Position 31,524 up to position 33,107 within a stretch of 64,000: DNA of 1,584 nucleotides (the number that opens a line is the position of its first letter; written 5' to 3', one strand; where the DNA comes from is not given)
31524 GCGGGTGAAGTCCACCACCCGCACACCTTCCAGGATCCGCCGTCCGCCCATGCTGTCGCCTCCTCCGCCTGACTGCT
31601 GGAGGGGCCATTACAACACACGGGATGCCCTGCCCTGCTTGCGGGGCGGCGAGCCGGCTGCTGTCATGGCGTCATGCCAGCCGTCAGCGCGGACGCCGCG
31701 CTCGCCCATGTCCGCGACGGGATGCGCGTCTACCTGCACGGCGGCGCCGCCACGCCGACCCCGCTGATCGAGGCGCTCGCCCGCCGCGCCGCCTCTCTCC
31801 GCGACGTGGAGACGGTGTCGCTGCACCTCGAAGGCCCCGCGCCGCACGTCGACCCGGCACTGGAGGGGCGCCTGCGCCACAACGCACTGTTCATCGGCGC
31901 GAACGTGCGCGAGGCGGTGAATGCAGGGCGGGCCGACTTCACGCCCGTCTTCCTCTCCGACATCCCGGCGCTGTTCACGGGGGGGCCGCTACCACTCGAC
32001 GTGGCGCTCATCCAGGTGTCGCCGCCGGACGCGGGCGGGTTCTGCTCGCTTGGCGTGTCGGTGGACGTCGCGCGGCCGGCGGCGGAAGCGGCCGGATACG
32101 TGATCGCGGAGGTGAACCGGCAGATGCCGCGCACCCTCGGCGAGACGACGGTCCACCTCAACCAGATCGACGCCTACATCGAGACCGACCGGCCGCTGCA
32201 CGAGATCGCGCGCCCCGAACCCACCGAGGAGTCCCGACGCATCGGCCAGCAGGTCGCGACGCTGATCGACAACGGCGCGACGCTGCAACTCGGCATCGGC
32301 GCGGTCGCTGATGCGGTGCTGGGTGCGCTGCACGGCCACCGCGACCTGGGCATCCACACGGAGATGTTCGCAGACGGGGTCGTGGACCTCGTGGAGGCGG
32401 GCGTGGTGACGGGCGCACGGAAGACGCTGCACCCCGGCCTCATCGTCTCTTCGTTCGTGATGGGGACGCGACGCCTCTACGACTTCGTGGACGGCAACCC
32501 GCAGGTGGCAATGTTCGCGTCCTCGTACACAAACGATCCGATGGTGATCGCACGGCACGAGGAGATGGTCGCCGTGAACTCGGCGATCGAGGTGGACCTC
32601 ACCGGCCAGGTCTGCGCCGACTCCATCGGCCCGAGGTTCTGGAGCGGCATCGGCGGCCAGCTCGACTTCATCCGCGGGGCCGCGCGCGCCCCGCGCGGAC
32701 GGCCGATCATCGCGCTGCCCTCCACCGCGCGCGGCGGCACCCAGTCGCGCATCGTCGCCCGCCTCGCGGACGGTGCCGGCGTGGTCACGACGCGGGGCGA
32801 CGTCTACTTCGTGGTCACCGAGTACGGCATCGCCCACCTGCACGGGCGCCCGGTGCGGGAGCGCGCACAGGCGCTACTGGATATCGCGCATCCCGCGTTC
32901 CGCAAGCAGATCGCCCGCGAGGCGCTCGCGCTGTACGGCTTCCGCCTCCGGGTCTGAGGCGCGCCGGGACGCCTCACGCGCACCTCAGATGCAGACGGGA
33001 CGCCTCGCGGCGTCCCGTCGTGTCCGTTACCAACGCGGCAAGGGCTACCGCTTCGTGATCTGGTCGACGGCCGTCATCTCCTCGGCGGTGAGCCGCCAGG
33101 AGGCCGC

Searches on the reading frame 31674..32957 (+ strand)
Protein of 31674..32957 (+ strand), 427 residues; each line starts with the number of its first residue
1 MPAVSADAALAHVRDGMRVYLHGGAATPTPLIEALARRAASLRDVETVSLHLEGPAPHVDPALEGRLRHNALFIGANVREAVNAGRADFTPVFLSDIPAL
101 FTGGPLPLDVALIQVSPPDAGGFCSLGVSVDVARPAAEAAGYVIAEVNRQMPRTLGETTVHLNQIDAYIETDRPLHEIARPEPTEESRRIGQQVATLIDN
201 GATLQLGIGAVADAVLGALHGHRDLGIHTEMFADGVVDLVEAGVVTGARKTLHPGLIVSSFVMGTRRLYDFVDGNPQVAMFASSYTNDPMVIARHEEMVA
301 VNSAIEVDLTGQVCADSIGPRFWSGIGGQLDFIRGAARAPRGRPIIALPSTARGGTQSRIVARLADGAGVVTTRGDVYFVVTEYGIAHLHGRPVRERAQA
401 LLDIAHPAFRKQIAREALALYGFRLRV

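Call 51: search_protein_families(library=pfam, proteins=[window:31674-32957:+], max_evalue=0.00001)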
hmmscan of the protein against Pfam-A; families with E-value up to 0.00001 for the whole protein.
window:31674-32957:+ (427 aa): 2 families
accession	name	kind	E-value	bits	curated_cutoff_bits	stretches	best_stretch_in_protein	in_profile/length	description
PF13336.12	AcetylCoA_hyd_C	-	1.8e-62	210.3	23.7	1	264-417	1-154/154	Acetyl-CoA hydrolase/transferase C-terminal domain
PF02550.21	AcetylCoA_hydro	-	3.2e-22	79.9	24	1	6-172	12-189/198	Acetyl-CoA hydrolase/transferase N-terminal domain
